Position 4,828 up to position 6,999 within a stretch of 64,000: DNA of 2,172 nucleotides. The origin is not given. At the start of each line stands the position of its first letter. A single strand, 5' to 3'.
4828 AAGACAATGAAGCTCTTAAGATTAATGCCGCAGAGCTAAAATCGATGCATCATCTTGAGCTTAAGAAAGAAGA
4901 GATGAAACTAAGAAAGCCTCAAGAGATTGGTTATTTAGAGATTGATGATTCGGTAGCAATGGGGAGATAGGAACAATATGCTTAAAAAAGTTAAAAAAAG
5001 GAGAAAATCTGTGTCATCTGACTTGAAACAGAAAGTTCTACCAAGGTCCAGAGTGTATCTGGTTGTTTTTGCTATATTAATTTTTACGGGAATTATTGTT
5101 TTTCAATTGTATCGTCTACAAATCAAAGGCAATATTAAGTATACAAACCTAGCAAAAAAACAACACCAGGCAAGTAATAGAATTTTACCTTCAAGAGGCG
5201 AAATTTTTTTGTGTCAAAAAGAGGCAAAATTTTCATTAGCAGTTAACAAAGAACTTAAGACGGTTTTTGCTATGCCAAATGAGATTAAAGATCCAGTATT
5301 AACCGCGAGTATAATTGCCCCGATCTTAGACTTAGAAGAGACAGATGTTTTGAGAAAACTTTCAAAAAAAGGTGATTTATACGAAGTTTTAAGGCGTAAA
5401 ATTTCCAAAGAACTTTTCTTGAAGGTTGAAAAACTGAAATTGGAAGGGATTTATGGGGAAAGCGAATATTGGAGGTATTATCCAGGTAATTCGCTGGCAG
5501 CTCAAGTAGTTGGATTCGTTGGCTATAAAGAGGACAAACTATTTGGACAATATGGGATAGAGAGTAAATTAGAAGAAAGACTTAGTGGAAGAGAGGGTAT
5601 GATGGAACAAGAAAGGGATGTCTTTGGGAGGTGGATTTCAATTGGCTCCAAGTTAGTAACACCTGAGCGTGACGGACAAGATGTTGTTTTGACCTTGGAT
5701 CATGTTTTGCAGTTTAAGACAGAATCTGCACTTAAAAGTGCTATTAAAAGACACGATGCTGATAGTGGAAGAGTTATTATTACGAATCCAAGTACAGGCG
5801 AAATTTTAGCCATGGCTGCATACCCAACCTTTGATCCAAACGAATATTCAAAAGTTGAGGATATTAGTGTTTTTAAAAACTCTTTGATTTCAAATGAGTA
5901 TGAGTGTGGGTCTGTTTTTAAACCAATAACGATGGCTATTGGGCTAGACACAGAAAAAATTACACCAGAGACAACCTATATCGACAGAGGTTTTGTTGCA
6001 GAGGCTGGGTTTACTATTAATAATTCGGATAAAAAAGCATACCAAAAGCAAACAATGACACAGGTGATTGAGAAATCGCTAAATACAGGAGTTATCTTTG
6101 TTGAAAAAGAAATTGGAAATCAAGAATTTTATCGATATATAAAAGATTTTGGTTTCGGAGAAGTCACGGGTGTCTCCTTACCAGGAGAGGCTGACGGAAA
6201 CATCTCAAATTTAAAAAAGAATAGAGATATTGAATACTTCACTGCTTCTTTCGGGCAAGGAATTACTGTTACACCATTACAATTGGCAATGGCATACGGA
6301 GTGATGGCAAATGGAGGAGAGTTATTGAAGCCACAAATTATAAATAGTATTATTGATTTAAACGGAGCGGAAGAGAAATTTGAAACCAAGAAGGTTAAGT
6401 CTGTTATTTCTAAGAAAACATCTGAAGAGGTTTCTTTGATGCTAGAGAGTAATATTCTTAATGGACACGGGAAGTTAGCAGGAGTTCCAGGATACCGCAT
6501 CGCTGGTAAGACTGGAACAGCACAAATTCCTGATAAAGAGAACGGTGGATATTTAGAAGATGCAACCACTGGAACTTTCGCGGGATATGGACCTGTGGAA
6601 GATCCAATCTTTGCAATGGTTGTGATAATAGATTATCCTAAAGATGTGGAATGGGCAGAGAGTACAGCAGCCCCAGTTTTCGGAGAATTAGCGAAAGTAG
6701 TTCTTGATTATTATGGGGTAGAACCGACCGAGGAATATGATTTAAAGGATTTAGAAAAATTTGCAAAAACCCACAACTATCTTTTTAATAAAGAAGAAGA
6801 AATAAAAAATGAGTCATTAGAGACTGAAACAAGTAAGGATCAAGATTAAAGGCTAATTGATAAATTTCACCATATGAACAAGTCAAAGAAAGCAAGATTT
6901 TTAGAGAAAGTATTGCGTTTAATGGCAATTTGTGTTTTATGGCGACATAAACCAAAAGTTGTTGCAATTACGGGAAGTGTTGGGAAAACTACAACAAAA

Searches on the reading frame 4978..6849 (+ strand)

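Call 80: search_protein_families(library=pfam, proteins=[window:4978-6849:+], max_evalue=0.00001)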
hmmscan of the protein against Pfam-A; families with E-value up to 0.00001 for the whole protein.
window:4978-6849:+ (623 aa): 2 families
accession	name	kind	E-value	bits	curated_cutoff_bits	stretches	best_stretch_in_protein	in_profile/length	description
PF00905.27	Transpeptidase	-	3.8e-74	250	22.1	1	266-571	3-297/299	Penicillin binding protein transpeptidase domain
PF03717.20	PBP_dimer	-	2.4e-14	54.6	24.4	1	70-220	3-176/180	Penicillin-binding Protein dimerisation domain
